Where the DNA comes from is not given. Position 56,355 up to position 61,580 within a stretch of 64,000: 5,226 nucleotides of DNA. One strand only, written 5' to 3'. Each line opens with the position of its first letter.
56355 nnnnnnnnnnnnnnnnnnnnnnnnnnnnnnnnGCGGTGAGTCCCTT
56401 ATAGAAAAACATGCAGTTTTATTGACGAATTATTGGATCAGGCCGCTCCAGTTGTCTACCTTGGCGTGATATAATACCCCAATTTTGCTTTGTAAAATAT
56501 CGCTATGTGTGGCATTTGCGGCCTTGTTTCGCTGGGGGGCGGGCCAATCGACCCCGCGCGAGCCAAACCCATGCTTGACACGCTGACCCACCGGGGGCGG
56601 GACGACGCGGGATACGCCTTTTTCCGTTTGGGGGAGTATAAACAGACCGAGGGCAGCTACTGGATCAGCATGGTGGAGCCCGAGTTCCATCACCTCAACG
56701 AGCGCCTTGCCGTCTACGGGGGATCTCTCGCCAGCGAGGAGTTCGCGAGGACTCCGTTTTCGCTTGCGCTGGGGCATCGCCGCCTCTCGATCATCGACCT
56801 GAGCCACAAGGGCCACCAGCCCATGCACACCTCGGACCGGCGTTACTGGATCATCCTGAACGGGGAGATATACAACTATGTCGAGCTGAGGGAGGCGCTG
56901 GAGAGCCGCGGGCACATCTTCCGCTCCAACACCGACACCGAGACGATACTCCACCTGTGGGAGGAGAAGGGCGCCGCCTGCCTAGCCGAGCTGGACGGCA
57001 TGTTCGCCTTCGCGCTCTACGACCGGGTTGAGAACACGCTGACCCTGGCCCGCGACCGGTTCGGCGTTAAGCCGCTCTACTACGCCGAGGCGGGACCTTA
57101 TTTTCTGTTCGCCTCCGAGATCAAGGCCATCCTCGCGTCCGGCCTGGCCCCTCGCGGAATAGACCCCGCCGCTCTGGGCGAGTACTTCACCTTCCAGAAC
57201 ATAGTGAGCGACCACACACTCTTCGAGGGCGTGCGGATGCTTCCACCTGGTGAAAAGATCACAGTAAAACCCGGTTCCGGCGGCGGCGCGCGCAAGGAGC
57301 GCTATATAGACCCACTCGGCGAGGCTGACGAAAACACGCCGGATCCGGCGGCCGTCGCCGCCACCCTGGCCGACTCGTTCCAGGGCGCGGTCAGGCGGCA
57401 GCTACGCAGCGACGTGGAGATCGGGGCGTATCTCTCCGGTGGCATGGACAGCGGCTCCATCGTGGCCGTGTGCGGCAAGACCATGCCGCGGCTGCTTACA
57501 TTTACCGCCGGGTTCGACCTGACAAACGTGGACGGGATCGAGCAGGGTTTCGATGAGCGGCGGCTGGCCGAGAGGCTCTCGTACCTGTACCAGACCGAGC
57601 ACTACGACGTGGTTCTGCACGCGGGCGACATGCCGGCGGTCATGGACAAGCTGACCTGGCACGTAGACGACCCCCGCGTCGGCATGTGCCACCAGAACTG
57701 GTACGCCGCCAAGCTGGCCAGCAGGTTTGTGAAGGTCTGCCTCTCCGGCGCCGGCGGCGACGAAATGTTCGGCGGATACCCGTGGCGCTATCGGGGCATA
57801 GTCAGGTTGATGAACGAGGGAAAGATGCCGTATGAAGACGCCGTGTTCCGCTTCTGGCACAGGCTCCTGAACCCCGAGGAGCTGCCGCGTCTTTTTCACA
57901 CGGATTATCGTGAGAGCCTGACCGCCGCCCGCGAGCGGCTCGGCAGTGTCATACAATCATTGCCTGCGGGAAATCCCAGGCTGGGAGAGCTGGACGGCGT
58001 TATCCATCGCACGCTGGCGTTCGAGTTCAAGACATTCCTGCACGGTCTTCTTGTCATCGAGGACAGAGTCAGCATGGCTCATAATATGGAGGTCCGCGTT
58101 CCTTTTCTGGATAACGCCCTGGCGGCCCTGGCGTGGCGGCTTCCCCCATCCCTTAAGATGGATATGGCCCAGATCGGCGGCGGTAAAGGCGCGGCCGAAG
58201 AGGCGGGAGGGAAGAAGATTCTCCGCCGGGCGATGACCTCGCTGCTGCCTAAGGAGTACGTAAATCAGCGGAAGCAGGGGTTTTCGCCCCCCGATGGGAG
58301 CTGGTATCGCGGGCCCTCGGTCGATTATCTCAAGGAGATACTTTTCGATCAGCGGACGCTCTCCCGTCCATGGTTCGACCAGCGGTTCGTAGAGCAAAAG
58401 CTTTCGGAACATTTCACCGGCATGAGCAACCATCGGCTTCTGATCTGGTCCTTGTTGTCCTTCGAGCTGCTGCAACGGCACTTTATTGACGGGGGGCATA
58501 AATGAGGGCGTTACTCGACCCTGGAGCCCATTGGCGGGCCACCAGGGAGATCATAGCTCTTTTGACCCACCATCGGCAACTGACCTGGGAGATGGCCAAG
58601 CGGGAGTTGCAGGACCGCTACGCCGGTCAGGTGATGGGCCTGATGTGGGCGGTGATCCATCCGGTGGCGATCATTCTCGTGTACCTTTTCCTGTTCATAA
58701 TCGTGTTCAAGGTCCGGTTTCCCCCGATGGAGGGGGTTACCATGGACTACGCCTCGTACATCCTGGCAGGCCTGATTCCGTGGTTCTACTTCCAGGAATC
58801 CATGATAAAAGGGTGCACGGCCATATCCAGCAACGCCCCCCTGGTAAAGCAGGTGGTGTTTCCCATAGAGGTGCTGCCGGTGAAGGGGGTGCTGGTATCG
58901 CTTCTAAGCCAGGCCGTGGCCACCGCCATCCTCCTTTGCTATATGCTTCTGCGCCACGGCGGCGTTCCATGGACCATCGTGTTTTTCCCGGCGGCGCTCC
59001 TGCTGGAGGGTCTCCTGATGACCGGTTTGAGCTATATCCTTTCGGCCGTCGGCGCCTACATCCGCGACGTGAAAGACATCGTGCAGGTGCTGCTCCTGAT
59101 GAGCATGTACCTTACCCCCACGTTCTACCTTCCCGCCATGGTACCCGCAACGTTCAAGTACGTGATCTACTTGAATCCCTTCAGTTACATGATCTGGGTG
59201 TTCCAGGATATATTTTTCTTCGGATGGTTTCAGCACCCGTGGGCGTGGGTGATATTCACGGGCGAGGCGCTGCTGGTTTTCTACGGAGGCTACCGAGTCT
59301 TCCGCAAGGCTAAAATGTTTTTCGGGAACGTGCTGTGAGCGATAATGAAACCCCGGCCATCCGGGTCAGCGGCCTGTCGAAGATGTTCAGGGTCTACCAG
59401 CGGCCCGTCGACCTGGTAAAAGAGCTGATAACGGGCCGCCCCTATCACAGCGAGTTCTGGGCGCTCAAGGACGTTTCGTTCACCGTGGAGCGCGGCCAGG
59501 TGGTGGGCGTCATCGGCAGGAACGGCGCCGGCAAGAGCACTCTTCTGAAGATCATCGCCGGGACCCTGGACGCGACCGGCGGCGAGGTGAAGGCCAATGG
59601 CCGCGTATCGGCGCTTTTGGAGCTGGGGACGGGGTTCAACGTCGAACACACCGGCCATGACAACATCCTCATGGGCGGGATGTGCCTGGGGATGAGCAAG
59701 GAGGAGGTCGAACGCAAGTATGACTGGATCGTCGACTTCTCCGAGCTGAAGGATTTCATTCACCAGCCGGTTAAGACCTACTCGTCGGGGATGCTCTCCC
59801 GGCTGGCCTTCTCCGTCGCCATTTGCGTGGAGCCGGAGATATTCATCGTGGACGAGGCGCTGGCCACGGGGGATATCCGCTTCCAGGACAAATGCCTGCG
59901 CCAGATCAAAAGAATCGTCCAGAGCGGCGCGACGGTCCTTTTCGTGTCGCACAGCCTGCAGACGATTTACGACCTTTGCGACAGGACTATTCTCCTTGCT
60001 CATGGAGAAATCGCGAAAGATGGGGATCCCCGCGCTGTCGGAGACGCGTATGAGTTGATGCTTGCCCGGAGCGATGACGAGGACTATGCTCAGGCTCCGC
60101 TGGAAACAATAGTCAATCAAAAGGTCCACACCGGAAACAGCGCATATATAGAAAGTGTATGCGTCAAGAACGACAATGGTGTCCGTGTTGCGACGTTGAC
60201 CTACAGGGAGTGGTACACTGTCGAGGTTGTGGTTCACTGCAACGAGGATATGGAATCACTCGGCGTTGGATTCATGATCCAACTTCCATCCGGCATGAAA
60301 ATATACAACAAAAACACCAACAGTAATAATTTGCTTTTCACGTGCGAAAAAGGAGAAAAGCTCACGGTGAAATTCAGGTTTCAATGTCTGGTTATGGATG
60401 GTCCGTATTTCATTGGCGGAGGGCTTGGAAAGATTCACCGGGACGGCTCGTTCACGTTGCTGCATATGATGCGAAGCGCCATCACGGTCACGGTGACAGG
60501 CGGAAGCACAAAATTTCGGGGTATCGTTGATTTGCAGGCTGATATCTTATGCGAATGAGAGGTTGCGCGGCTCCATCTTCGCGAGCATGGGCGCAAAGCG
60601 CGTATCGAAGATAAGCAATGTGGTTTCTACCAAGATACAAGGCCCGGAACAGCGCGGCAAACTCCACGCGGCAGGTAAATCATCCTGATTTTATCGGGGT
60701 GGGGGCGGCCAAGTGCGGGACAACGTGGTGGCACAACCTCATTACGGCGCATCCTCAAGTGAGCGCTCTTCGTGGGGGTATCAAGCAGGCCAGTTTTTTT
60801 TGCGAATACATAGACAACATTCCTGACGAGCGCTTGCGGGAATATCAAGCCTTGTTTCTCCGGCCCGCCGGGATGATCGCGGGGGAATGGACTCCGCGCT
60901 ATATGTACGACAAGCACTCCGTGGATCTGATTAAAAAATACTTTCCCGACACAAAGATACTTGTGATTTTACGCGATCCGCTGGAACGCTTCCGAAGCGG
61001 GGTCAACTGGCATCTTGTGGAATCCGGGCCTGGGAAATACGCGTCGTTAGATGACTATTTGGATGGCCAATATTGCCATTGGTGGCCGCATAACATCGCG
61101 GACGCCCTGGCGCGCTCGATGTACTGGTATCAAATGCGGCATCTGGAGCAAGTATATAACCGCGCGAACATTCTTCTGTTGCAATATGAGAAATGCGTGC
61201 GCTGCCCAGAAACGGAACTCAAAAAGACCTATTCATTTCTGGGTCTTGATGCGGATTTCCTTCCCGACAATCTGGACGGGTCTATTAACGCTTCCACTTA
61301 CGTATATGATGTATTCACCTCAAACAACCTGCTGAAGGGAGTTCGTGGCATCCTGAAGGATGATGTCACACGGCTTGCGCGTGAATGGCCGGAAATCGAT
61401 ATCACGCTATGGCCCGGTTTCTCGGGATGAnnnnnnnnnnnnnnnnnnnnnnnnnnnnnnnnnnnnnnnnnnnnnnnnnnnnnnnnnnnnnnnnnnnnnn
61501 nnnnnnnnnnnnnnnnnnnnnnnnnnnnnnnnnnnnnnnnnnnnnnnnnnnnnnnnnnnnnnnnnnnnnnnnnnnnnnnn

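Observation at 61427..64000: Giant uncharacterised ORF missing from the ORF track, translationally coupled to the sulfotransferase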

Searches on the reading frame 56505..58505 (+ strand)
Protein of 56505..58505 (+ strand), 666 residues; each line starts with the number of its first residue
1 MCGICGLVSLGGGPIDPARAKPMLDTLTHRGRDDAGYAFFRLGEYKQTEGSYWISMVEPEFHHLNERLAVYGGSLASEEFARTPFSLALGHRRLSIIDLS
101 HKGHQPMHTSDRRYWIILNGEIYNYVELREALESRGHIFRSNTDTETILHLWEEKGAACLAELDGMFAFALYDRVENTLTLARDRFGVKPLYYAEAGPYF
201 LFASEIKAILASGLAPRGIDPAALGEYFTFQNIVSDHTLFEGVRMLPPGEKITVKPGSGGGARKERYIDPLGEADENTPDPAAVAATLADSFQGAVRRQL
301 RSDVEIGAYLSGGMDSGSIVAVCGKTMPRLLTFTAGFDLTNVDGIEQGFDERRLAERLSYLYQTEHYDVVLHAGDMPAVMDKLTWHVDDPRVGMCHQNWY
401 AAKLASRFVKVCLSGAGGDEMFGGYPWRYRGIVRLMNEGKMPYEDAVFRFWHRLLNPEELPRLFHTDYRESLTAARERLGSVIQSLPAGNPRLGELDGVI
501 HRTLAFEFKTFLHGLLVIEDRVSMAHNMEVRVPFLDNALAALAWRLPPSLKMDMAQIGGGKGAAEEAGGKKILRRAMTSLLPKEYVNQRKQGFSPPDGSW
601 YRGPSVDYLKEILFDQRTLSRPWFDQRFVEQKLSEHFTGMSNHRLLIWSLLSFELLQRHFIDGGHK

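Call 4: search_protein_families(library=pfam, proteins=[window:56505-58505:+], max_evalue=0.01)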
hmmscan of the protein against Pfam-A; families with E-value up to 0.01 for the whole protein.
window:56505-58505:+ (666 aa): 4 families
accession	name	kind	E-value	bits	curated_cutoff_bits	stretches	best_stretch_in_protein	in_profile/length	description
PF00733.27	Asn_synthase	-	1.9e-81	274.9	21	1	288-657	2-353/354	Asparagine synthase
PF13537.11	GATase_7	-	2.6e-47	160.3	25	1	91-211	1-123/123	Glutamine amidotransferase domain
PF13522.11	GATase_6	-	1.3e-44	151.8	27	1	86-205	11-130/130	Glutamine amidotransferase domain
PF12481.13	DUF3700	-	0.0023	17.9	27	1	160-205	126-171/228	Aluminium induced protein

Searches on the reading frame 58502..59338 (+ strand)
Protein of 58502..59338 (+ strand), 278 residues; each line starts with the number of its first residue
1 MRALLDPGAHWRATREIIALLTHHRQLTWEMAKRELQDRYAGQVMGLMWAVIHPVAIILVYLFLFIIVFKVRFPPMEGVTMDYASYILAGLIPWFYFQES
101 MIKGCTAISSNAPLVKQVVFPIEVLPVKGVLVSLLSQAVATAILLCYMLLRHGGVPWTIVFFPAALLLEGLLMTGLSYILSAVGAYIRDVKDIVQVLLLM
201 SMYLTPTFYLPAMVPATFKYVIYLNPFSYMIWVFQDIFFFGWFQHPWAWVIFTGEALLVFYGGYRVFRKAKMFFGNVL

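Call 4: search_protein_families(library=pfam, proteins=[window:58502-59338:+], max_evalue=0.01)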
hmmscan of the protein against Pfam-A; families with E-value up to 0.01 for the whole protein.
window:58502-59338:+ (278 aa): 1 family
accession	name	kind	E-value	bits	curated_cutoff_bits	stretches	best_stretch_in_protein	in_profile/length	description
PF01061.29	ABC2_membrane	-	1.7e-12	47.7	26.9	1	27-239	2-211/211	ABC-2 type transporter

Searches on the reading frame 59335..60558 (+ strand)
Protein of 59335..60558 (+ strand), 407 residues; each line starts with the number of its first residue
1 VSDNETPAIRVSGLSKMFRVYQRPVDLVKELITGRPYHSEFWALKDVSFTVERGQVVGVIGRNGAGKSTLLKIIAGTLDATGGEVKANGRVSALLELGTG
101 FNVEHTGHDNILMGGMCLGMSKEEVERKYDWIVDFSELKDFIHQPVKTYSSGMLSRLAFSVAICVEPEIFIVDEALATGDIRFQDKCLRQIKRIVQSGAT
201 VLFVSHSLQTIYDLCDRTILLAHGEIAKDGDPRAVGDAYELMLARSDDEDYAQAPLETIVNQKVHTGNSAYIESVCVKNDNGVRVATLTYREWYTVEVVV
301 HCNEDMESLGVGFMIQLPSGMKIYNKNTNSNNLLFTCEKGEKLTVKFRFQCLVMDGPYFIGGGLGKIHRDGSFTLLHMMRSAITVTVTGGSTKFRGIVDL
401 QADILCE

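Call 4: search_protein_families(library=pfam, proteins=[window:59335-60558:+], max_evalue=0.01)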
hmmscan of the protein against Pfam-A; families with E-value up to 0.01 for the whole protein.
window:59335-60558:+ (407 aa): 6 families
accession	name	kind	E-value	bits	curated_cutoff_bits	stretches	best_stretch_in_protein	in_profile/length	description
PF00005.33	ABC_tran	-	2.7e-22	80.3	25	1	44-176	1-136/137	ABC transporter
PF14524.12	Wzt_C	-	6.6e-21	75.2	30.4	1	268-400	8-143/143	Wzt C-terminal domain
PF13604.12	AAA_30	-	0.00041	20.6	27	1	52-96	16-63/191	AAA domain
PF13304.12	AAA_21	-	0.0016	19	27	1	57-76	2-21/304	AAA domain, putative AbiEii toxin, Type IV TA system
PF13476.12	AAA_23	-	0.0024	19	27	1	49-89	15-51/201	AAA domain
PF13555.12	AAA_29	-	0.0048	17.1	27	0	48-71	16-39/61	P-loop containing region of AAA domain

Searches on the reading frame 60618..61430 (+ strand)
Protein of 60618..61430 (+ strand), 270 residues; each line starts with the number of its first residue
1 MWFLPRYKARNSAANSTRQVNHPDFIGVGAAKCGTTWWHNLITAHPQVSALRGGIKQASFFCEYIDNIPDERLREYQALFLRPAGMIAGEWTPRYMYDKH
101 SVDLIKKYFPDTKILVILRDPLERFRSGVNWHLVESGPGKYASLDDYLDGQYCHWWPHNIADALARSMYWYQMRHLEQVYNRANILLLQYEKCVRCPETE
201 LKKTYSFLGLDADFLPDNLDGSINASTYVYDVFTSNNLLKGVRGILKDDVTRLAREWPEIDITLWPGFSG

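Call 4: search_protein_families(library=pfam, proteins=[window:60618-61430:+], max_evalue=0.01)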
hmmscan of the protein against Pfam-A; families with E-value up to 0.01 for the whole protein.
window:60618-61430:+ (270 aa): 2 families
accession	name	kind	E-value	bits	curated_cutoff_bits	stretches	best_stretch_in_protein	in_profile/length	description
PF13469.12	Sulfotransfer_3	-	8.7e-16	59.3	27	1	101-212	114-214/216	Sulfotransferase family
PF00685.33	Sulfotransfer_1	-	1.3e-12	48.1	22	1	23-220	2-189/255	Sulfotransferase domain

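Call 8: search_protein_families(library=ncbifam, proteins=[window:60618-61430:+], max_evalue=1)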
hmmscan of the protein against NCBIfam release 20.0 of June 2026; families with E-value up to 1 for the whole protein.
window:60618-61430:+ (270 aa): 2 families
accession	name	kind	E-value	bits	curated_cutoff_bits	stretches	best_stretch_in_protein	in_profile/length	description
NF052394.1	NodProtNoeE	equivalog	0.05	12.3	500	1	91-212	103-220/387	nodulation protein NoeE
NF058596.1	CJJ1420_fam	subfamily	0.18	10.8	600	1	99-179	307-377/596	O-methyl phosphoramidate transferase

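Call 119: search_solved_structures(query=window:60618-61427:+, max_evalue=0.01)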
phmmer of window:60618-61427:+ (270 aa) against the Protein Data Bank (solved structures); distinct sequences matched with E-value up to 0.01: 7.
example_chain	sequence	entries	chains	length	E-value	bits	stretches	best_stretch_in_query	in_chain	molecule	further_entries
3rnl_A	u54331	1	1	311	7.3e-12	48.3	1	20-240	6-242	Sulfotransferase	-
1vkj_A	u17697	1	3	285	9.6e-07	31.5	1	4-214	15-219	heparan sulfate (glucosamine) 3-O-sulfotransferase 1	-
3uan_A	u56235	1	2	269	2.8e-06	30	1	13-214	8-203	Heparan sulfate glucosamine 3-O-sulfotransferase 1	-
1zrh_A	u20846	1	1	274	5e-06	29.2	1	20-214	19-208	Heparan sulfate glucosamine 3-O-sulfotransferase 1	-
1t8t_A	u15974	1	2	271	2e-05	27.2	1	23-211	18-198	heparan sulfate D-glucosaminyl 3-O-sulfotransferase 3A1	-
1t8u_A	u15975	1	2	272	2e-05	27.2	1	23-211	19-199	heparan sulfate D-glucosaminyl 3-O-sulfotransferase 3A1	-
6xkg_B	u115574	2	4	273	2.1e-05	27.2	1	23-211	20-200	Heparan sulfate glucosamine 3-O-sulfotransferase 3A1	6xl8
